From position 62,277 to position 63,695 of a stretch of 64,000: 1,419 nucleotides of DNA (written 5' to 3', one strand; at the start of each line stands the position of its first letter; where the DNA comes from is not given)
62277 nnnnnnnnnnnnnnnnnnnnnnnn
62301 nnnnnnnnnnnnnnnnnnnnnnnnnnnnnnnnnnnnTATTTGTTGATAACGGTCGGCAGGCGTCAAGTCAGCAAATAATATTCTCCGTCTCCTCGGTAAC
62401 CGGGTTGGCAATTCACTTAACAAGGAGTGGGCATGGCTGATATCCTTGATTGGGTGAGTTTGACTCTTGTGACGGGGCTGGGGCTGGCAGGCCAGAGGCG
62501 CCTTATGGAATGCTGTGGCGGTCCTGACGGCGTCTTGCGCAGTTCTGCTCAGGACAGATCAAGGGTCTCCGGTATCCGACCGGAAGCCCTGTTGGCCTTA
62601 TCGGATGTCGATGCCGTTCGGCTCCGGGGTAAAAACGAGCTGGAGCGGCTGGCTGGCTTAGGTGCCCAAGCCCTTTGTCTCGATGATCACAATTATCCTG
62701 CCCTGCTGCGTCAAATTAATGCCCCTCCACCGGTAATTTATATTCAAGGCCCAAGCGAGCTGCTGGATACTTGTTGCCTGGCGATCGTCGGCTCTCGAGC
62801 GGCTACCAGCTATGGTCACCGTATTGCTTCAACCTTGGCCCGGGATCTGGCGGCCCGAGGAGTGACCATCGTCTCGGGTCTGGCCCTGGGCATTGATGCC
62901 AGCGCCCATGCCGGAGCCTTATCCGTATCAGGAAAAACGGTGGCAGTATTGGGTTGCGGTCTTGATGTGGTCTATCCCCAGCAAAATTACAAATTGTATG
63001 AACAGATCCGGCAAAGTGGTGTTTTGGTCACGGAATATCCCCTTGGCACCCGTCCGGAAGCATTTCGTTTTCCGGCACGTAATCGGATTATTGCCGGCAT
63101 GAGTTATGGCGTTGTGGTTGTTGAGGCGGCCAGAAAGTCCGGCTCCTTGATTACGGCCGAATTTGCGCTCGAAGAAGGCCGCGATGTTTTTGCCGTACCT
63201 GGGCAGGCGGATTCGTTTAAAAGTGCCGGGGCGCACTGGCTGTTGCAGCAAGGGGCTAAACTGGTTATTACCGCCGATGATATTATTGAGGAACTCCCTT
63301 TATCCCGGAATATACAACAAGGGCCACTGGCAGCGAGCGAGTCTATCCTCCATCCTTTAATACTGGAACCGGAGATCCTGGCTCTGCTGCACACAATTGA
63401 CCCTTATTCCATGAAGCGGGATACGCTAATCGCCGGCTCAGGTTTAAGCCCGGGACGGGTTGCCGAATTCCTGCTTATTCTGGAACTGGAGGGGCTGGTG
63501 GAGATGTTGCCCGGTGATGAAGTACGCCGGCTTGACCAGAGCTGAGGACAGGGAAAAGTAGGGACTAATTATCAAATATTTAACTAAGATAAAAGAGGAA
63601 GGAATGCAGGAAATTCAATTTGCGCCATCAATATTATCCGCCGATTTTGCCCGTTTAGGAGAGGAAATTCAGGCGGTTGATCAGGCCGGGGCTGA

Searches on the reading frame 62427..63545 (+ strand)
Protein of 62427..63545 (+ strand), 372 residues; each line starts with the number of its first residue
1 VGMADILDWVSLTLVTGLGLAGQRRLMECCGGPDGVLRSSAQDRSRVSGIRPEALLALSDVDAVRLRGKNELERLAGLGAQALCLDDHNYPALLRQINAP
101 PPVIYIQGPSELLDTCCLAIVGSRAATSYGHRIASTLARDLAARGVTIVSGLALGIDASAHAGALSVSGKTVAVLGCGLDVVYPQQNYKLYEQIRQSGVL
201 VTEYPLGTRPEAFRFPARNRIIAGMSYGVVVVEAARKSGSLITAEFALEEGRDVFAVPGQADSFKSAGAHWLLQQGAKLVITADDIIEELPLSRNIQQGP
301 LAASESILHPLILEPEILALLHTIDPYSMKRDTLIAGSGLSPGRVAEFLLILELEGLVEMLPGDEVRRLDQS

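Call 11: search_protein_families(library=pfam, proteins=[window:62427-63545:+], max_evalue=0.0001)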
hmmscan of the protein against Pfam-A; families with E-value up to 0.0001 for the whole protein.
window:62427-63545:+ (372 aa): 2 families
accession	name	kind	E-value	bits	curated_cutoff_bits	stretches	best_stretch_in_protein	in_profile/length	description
PF02481.21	DNA_processg_A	-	2.5e-77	259.3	29.6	1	78-281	5-211/212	DNA recombination-mediator protein A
PF17782.7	DprA_WH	-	1.9e-08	34.6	22.9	1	314-363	11-60/61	DprA winged helix domain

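Call 62: find_encoding_contigs(protein=window:62427-63545:+, flank=10000, max_places=2)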
Protein window:62427-63545:+ (372 aa): no gene with exactly this product is on record in the collection.
